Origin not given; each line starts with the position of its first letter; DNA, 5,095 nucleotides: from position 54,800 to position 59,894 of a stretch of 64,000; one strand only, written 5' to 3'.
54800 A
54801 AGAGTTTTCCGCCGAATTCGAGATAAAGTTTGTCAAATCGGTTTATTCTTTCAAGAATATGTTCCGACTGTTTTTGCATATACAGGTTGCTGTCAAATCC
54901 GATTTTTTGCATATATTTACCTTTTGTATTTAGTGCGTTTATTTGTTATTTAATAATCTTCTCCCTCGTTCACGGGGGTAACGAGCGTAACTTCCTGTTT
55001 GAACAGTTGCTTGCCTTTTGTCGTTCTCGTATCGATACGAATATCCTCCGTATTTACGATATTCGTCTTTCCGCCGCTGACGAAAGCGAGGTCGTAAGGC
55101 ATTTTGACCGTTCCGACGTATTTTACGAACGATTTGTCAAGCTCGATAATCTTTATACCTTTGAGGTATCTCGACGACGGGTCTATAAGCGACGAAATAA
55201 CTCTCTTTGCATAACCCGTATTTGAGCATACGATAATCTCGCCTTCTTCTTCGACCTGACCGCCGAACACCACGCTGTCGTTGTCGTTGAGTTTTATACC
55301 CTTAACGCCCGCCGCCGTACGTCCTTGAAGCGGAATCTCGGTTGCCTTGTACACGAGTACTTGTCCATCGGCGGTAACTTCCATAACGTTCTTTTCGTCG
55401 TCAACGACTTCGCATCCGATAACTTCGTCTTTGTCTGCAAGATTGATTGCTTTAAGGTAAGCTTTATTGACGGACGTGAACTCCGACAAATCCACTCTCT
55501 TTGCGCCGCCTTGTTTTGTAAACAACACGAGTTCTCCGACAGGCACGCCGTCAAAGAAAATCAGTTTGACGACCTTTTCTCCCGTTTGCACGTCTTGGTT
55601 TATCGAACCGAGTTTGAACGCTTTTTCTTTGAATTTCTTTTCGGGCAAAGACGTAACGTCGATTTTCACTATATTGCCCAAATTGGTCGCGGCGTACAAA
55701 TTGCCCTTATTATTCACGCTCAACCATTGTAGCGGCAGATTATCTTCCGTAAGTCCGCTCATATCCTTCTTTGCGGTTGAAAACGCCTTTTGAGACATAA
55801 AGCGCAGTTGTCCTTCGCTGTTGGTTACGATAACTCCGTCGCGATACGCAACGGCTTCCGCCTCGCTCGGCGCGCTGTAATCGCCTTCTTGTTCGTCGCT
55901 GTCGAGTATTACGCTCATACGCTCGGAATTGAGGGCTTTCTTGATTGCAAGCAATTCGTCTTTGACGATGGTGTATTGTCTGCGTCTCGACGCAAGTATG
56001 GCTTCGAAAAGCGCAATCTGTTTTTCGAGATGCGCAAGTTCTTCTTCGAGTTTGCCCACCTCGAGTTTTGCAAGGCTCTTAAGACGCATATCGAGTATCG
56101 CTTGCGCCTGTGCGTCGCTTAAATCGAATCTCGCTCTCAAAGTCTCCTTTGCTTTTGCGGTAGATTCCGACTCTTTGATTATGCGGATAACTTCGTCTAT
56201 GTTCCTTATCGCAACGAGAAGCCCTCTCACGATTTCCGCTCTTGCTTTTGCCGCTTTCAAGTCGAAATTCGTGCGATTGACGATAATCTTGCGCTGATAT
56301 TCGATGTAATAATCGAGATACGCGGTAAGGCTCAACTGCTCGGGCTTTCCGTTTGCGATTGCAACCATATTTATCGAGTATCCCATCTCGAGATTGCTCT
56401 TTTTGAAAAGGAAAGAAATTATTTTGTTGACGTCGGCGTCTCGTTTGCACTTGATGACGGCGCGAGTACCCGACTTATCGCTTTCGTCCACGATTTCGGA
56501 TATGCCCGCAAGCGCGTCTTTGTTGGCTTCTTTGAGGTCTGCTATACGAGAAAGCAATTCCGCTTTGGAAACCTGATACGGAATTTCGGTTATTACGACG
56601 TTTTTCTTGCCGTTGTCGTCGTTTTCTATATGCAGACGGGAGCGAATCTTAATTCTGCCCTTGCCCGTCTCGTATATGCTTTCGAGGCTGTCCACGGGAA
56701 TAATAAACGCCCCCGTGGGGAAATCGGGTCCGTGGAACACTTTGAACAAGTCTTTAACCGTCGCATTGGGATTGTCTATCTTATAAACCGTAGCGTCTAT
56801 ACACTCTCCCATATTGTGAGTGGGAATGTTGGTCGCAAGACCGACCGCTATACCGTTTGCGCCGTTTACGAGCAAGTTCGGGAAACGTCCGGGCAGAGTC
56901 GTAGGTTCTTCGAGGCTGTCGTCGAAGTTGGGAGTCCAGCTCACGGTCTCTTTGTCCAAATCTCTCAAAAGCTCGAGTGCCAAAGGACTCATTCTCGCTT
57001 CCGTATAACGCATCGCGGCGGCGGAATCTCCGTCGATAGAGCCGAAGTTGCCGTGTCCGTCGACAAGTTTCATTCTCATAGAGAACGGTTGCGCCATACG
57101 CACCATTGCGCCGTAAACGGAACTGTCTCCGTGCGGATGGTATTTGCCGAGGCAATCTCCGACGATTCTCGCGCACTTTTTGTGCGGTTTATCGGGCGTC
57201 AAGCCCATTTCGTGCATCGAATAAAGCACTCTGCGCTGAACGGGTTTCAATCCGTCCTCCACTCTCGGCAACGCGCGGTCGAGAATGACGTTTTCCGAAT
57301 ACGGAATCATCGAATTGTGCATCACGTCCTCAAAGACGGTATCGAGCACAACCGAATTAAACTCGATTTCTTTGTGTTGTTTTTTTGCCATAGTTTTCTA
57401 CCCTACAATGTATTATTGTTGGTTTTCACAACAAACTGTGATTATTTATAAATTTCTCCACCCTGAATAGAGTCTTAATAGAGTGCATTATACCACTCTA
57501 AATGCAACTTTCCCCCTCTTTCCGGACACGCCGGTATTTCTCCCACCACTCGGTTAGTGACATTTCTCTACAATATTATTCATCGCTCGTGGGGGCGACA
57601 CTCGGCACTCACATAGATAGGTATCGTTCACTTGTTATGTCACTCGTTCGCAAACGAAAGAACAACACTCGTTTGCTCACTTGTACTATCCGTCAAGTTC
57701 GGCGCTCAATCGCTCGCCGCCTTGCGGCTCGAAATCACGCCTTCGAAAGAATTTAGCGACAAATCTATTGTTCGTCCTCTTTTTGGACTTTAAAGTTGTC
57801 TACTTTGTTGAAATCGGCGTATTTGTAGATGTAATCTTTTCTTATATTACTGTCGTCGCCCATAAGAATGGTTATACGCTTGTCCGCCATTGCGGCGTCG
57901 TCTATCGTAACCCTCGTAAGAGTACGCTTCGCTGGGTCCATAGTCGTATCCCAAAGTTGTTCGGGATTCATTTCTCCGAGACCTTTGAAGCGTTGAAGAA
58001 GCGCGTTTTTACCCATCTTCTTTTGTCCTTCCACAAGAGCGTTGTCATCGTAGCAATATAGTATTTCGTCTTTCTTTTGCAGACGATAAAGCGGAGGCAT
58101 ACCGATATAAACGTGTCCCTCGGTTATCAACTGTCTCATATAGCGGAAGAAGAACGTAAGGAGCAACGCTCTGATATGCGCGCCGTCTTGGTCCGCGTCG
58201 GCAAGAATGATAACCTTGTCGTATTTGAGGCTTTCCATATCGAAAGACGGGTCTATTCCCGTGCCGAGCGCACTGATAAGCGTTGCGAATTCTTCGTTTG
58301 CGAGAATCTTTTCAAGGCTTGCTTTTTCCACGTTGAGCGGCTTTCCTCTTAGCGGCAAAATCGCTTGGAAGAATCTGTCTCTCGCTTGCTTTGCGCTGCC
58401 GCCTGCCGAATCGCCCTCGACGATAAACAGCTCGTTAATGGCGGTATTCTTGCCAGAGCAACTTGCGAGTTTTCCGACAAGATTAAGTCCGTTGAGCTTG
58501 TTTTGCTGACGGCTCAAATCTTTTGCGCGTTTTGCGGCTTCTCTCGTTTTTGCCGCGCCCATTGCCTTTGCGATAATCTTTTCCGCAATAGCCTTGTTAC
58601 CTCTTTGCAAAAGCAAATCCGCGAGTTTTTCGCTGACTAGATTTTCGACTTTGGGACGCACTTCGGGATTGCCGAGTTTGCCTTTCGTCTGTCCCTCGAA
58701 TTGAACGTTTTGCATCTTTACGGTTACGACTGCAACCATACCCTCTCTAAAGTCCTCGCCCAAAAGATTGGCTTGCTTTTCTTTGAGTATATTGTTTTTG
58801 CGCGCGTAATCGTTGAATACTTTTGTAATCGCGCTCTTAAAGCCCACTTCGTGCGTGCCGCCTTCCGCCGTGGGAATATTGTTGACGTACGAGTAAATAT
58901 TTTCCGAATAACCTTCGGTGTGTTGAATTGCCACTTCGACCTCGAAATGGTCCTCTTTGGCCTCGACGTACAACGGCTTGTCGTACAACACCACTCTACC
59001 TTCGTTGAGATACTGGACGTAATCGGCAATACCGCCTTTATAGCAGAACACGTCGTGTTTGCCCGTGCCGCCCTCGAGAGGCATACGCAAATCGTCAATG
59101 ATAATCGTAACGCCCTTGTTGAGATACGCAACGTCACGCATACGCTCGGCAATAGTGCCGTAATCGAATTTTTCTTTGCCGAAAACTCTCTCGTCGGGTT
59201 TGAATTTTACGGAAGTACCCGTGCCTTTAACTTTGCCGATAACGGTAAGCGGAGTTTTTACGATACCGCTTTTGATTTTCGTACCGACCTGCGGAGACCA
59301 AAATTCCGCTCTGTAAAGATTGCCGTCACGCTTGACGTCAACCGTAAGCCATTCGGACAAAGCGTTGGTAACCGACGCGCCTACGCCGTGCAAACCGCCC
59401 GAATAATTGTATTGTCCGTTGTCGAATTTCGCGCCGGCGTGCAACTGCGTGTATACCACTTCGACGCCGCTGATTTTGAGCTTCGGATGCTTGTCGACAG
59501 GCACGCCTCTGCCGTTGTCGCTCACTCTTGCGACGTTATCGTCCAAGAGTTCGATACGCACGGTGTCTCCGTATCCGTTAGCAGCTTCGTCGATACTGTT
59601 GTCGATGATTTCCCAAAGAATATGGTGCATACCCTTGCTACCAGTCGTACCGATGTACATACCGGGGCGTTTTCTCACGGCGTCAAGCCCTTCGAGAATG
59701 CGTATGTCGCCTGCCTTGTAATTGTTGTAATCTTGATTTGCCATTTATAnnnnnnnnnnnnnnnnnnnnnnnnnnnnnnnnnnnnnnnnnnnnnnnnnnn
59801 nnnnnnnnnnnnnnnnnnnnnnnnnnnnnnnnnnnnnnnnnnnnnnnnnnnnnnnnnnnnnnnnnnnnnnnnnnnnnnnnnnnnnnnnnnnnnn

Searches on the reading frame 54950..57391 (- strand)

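Call 10: search_protein_families(library=ncbifam, proteins=[window:54950-57391:-])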
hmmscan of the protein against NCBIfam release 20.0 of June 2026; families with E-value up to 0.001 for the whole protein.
window:54950-57391:- (813 aa): 10 families
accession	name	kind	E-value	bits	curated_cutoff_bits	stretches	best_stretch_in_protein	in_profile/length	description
NF004043.1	PRK05560.1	equivalog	2.6e-244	812.8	902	1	20-799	7-786/798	DNA gyrase subunit A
TIGR01063.1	gyrA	equivalog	2.2e-241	803.2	877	1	19-799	5-786/800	DNA topoisomerase (ATP-hydrolyzing) subunit A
NF004044.1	PRK05561.1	subfamily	6.1e-230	765.7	654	1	21-716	3-688/738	DNA topoisomerase (ATP-hydrolyzing)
TIGR01061.1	parC_Gpos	equivalog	4.2e-219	729.7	813.25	1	17-754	3-735/737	DNA topoisomerase IV subunit A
NF010586.0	PRK13979.1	equivalog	5.2e-196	653.4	1475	2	5-668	3-670/957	DNA topoisomerase IV subunit A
NF038098.1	GyrA_w_intein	exception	2.3e-177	592.2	1850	2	130-798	538-1213/1232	intein-containing DNA gyrase subunit A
TIGR01062.1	parC_Gneg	equivalog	7.6e-163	543.3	628.9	1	20-701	6-670/735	DNA topoisomerase IV subunit A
NF009397.0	PRK12758.1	equivalog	1.4e-68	231.8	780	1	17-493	20-474/870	DNA gyrase/topoisomerase IV subunit A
NF007209.0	PRK09631.1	equivalog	6.8e-68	229.8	644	1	21-487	5-447/635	DNA topoisomerase IV subunit A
NF007208.0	PRK09630.1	equivalog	3.5e-43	148.2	598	1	22-361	6-315/479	DNA topoisomerase IV subunit A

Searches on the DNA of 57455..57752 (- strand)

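Call 79: search_dna_similar(query=window:57455-57752:-, collection=plasmids, mode=distant, max_rows=5)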
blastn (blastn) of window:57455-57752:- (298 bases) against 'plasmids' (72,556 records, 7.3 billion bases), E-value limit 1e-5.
No match.

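Call 80: search_dna_similar(query=window:57455-57752:-, collection=phages, mode=distant, max_rows=5)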
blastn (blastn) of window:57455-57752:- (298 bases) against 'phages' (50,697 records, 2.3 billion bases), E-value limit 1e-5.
No match.

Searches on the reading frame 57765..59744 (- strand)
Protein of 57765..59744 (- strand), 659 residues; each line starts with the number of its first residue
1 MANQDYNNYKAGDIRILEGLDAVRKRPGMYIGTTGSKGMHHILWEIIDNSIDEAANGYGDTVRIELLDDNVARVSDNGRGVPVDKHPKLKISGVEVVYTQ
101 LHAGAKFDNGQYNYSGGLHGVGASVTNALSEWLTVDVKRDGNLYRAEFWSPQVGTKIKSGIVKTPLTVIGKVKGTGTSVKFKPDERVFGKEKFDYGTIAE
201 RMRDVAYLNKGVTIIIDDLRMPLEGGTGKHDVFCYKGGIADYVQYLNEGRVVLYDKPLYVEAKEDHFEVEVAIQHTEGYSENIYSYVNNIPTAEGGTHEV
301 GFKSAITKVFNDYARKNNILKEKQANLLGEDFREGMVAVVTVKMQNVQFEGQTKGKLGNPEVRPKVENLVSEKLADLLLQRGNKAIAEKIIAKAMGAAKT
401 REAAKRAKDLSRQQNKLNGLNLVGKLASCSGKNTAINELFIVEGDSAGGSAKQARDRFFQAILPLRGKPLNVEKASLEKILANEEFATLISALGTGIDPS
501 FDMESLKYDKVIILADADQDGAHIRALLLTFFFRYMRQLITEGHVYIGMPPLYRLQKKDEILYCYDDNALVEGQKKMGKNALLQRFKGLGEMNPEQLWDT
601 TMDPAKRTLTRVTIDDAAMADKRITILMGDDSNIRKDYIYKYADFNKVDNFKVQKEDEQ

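Call 10: search_protein_families(library=ncbifam, proteins=[window:57765-59744:-])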
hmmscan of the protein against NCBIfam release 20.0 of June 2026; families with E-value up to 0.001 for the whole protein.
window:57765-59744:- (659 aa): 5 families
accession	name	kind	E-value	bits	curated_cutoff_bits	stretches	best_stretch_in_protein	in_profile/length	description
NF004189.0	PRK05644.1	subfamily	1.9e-262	872.3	740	1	3-645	4-635/641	DNA gyrase subunit B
NF011501.0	PRK14939.1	subfamily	2.1e-250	833.5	796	2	3-572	4-558/803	DNA gyrase subunit B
TIGR01059.1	gyrB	equivalog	2.1e-247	822.7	882.4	1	9-643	1-631/639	DNA topoisomerase (ATP-hydrolyzing) subunit B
TIGR01058.1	parE_Gpos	equivalog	3.2e-236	785.6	899.95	1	7-649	3-633/637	DNA topoisomerase IV subunit B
TIGR01055.1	parE_Gneg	equivalog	2e-174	581.5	723.35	1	6-644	1-623/625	DNA topoisomerase IV subunit B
